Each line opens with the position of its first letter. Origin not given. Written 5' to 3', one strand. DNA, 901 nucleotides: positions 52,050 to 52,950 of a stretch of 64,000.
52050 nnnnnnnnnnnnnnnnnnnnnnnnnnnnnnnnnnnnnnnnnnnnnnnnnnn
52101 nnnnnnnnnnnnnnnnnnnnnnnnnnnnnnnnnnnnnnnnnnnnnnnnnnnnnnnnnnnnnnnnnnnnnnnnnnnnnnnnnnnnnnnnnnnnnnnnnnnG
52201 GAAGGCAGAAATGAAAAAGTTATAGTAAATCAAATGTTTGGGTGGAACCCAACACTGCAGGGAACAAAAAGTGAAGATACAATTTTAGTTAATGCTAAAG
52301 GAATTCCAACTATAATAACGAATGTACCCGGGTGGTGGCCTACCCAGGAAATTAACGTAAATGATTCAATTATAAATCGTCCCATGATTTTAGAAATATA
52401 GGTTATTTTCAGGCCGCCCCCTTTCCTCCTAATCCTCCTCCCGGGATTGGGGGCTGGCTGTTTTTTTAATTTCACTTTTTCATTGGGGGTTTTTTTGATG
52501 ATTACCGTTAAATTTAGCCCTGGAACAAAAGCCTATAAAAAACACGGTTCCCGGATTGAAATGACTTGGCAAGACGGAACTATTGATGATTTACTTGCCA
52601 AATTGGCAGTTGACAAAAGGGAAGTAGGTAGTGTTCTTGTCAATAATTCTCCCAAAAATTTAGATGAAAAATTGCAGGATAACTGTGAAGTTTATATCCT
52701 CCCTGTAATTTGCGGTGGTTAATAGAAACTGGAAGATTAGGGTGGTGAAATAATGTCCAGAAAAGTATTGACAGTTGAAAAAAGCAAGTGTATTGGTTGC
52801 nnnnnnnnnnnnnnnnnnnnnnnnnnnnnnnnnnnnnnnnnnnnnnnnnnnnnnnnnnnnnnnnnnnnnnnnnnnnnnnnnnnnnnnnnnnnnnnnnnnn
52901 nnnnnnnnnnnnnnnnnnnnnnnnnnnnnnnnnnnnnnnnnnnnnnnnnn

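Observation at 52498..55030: MoaD-like / polyferredoxin / tungsten-type AOR module at the end of a sugar operon: possible ferredoxin-dependent sulfolactaldehyde (or other sugar-derived aldehyde) oxidase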

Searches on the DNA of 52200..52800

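Call 12: search_rna_families(source=window, start=52200, end=52800, threshold=evalue, max_evalue=10)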
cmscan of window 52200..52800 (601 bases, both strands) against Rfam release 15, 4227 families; matches with E-value up to 10: 6.
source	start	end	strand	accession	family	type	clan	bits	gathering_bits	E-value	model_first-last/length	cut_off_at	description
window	52707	52781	+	RF02026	mir-2833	Gene; miRNA;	-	17.6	65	1.6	1-69/69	no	mir-2833 microRNA precursor family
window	52751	52774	-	RF01354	CRISPR-DR45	Gene; CRISPR;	-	17.5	37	4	1-24/24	no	CRISPR RNA direct repeat element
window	52425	52496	+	RF02837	anti-hemB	Gene; sRNA;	-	15.3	49.5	0.69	1-81/81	no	Burkholderia RNA 7 (anti-hemB)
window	52637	52673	+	RF03027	RT-6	Gene; sRNA;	-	15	46.7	1.5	35-70/75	no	RT-6 RNA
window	52567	52678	+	RF01992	VIS1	Gene; lncRNA;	-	13.9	100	8.2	1-202/202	no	Viral integration site 1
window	52671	52709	+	RF03139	S4-Bacteroidia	Cis-reg; leader;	CL00119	13.2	34.7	5.4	2-26/34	no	S4-Bacteroidia ribosomal protein leader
